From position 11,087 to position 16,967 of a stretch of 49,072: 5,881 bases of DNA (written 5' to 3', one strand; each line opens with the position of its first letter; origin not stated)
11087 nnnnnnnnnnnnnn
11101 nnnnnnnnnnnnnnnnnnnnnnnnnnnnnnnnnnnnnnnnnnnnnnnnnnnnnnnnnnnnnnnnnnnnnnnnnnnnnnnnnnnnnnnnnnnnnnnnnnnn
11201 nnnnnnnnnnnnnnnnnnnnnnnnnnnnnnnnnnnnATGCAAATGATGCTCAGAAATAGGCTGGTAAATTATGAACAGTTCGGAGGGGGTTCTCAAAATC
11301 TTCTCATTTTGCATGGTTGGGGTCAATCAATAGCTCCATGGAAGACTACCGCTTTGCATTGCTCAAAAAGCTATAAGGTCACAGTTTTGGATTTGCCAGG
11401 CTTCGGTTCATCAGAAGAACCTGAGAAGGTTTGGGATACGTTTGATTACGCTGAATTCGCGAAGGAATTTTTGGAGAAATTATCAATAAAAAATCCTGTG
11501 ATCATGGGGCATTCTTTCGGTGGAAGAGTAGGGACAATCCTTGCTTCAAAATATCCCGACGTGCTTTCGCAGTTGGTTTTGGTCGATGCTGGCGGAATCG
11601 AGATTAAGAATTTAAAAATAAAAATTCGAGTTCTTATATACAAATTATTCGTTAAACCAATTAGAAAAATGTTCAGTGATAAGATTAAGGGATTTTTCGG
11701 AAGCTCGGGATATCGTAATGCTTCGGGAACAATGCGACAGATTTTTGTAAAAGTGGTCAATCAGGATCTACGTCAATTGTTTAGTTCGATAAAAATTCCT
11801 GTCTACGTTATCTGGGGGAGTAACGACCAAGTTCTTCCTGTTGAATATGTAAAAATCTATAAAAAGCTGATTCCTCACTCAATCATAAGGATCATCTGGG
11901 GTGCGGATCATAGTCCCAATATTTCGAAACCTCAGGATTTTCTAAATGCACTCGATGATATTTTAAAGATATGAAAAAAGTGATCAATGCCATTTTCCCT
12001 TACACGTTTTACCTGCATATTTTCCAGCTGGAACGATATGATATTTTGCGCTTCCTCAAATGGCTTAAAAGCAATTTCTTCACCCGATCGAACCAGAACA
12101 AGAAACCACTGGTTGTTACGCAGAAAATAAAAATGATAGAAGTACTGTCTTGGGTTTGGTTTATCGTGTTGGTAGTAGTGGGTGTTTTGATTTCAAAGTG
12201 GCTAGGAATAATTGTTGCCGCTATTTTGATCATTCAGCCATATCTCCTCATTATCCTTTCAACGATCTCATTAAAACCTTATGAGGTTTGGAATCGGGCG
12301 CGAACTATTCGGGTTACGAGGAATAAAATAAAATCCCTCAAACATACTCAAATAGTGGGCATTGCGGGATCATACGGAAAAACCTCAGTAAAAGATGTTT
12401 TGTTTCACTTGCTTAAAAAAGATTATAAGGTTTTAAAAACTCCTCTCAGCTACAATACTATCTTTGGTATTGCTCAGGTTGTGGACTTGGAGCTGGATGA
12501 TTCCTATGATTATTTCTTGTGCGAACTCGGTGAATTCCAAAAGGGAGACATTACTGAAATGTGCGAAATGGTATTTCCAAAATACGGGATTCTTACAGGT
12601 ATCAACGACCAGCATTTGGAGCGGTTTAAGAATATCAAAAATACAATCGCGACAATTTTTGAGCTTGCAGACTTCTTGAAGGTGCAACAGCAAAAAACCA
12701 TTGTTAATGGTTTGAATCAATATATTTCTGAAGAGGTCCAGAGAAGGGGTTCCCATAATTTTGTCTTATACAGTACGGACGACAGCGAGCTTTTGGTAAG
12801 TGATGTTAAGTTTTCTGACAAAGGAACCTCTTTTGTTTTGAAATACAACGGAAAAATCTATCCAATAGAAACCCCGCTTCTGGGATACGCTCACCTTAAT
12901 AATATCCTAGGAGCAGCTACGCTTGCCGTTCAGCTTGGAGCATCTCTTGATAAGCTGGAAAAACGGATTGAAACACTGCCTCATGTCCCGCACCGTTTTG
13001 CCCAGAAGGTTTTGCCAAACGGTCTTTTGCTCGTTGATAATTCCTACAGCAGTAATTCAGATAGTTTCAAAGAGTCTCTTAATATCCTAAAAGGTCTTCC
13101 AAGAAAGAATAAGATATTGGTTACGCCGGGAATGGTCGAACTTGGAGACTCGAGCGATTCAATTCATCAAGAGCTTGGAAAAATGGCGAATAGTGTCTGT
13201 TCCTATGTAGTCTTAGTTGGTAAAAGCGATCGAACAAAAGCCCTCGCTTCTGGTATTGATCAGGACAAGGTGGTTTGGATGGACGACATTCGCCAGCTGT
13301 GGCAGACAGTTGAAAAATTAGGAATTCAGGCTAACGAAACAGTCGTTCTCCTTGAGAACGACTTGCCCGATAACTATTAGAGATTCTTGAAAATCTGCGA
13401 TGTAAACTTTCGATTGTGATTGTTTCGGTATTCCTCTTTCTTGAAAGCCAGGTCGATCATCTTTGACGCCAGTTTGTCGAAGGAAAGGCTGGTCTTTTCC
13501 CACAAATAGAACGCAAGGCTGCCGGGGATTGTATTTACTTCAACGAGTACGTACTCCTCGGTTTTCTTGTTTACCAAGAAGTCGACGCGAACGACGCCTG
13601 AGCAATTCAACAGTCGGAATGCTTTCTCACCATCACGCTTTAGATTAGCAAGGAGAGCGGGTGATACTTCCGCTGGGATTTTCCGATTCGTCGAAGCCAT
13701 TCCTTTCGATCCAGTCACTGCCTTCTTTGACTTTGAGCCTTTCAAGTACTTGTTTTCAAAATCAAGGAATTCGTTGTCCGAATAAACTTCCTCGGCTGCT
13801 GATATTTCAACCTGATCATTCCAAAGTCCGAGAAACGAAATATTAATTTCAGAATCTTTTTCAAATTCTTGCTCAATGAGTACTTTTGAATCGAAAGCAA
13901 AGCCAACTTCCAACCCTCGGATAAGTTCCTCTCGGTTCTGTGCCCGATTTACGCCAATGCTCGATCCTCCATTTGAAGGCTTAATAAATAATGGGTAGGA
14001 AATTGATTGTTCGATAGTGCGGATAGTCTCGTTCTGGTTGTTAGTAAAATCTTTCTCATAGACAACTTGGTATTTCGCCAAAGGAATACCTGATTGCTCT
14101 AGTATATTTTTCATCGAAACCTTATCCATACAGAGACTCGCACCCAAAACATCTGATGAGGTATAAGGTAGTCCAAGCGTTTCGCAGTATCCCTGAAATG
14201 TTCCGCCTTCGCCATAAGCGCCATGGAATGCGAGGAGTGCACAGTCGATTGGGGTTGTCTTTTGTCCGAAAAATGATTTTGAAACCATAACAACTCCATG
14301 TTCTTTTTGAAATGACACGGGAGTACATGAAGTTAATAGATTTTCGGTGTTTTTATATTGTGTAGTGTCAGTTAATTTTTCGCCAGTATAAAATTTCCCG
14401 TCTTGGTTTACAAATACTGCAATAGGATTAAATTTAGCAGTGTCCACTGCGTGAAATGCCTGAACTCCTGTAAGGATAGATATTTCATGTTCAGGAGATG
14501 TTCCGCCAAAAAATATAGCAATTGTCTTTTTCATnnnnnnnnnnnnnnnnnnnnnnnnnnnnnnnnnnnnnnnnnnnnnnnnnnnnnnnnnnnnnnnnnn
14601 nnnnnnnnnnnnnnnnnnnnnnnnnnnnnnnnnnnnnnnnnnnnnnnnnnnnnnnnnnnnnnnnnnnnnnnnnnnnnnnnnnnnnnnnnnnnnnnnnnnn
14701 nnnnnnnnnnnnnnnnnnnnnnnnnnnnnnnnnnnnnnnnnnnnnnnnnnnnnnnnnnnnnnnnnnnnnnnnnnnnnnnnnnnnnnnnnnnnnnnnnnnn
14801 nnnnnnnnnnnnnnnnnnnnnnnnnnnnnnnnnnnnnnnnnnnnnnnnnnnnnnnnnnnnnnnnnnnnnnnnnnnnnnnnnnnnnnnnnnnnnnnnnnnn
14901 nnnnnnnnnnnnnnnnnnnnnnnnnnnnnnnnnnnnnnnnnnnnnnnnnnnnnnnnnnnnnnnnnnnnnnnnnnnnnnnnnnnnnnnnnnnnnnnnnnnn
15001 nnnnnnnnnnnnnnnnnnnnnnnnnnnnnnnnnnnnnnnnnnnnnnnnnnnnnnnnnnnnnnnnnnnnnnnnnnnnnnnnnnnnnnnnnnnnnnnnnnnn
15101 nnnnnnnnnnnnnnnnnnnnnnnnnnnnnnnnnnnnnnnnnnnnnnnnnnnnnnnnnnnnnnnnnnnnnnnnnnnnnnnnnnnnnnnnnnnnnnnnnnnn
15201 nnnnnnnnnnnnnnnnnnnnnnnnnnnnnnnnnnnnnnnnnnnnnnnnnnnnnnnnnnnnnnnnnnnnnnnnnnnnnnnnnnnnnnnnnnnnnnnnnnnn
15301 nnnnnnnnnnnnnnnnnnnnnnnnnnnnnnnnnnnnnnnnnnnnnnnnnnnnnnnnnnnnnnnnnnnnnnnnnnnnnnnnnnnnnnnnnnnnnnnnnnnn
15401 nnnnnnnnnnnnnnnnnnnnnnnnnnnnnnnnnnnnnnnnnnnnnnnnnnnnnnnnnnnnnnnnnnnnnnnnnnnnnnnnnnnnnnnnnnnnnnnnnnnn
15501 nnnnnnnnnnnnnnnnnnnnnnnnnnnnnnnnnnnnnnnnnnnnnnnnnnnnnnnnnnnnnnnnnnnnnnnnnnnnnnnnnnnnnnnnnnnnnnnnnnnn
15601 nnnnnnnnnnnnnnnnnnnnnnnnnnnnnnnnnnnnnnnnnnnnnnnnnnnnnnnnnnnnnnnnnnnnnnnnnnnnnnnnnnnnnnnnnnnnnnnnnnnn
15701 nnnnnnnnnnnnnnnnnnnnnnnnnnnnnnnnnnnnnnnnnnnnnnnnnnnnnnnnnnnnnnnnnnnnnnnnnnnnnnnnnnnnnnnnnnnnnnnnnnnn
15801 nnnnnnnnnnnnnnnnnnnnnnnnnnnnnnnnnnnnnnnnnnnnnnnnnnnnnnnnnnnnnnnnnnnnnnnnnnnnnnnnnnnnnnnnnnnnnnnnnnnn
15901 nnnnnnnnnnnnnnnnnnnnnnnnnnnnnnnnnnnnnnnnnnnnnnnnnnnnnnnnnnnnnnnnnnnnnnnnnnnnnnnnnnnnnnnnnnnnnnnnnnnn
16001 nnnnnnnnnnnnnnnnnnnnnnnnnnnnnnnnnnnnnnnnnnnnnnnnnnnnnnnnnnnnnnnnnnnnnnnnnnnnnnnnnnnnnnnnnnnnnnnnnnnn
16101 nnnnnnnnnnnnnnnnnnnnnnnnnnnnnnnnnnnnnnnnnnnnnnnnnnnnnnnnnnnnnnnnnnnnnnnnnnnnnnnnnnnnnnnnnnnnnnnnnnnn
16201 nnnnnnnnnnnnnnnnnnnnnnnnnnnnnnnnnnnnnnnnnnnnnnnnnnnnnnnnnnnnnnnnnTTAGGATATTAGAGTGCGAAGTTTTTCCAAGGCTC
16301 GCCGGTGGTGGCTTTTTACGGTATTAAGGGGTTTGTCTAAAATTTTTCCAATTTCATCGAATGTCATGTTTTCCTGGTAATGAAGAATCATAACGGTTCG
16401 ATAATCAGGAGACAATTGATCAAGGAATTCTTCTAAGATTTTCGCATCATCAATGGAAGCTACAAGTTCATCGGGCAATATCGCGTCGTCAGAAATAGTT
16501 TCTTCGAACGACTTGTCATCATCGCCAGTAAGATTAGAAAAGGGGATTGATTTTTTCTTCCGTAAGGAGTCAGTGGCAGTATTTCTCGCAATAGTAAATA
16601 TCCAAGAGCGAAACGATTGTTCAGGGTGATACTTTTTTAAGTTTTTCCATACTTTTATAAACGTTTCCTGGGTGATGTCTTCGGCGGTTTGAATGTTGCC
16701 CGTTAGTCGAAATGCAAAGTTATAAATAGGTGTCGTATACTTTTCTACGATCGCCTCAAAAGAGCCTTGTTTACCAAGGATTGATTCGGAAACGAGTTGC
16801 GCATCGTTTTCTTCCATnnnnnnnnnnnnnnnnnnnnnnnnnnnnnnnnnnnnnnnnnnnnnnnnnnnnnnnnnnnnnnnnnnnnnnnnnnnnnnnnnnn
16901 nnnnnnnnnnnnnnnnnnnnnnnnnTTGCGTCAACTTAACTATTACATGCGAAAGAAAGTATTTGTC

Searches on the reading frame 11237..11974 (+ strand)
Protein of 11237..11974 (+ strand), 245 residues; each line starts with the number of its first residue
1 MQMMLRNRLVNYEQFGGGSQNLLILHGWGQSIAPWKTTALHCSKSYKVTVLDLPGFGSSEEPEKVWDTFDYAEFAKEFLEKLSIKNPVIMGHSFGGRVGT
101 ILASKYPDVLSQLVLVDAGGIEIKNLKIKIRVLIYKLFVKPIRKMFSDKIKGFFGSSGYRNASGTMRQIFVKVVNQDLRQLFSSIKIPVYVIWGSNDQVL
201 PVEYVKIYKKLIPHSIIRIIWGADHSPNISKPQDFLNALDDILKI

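Call 73: search_protein_families(library=pfam, proteins=[window:11237-11974:+], max_evalue=0.00001)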
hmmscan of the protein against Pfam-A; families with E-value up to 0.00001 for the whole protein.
window:11237-11974:+ (245 aa): 3 families
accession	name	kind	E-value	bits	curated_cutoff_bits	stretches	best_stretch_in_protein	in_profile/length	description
PF00561.26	Abhydrolase_1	-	2.2e-29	103.3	25.8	1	22-118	3-102/245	alpha/beta hydrolase fold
PF12697.13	Abhydrolase_6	-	4.7e-18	67.1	26.3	1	22-236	1-215/217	Alpha/beta hydrolase family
PF12146.15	Hydrolase_4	-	4.8e-10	39.6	27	1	22-116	7-107/239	Serine aminopeptidase, S33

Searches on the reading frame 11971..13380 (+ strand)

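Call 73: search_protein_families(library=pfam, proteins=[window:11971-13380:+], max_evalue=0.00001)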
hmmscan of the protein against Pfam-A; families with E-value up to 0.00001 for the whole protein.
window:11971-13380:+ (469 aa): 2 families
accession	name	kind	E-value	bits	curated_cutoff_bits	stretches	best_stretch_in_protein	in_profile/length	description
PF08245.18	Mur_ligase_M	-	3e-27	96.3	24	1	131-318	1-199/200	Mur ligase middle domain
PF02875.26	Mur_ligase_C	-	1.9e-08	35.6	28.4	1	342-460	2-123/127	Mur ligase, glutamate ligase domain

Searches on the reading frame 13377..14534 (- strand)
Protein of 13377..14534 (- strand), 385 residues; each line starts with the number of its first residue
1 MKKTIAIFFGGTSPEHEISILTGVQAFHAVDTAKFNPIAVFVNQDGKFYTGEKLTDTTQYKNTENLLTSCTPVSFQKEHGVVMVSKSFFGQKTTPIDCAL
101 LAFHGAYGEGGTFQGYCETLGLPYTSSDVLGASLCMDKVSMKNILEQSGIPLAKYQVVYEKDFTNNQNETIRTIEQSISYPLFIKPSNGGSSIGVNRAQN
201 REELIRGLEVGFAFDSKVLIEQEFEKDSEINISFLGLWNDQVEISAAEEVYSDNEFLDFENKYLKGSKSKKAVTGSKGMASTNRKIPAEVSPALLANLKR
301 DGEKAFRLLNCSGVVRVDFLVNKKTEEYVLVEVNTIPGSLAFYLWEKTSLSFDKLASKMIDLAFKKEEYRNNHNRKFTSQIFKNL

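Call 73: search_protein_families(library=pfam, proteins=[window:13377-14534:-], max_evalue=0.00001)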
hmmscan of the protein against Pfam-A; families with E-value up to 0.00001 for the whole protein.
window:13377-14534:- (385 aa): 3 families
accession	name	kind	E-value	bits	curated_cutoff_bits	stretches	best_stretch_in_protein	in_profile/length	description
PF07478.18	Dala_Dala_lig_C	-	5.9e-46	157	24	1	145-360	2-203/204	D-ala D-ala ligase C-terminus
PF01820.27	Dala_Dala_lig_N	-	5.7e-25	88.6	34.6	1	5-127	2-121/121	D-ala D-ala ligase N-terminus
PF02786.22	CPSase_L_D2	-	5.2e-09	36.4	19.8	0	137-235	1-100/211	Carbamoyl-phosphate synthase L chain, ATP binding domain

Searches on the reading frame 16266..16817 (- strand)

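Call 73: search_protein_families(library=pfam, proteins=[window:16266-16817:-], max_evalue=0.00001)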
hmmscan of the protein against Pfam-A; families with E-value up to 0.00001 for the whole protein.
window:16266-16817:- (183 aa): 3 families
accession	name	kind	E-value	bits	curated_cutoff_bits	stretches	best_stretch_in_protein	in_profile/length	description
PF04542.20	Sigma70_r2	-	2.6e-21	75.6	24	1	24-89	2-69/71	Sigma-70 region 2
PF08281.18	Sigma70_r4_2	-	3.6e-15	55.8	25.7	1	127-178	3-54/54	Sigma-70, region 4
PF04545.22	Sigma70_r4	-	5.5e-14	51.8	24.1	1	132-179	2-49/50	Sigma-70, region 4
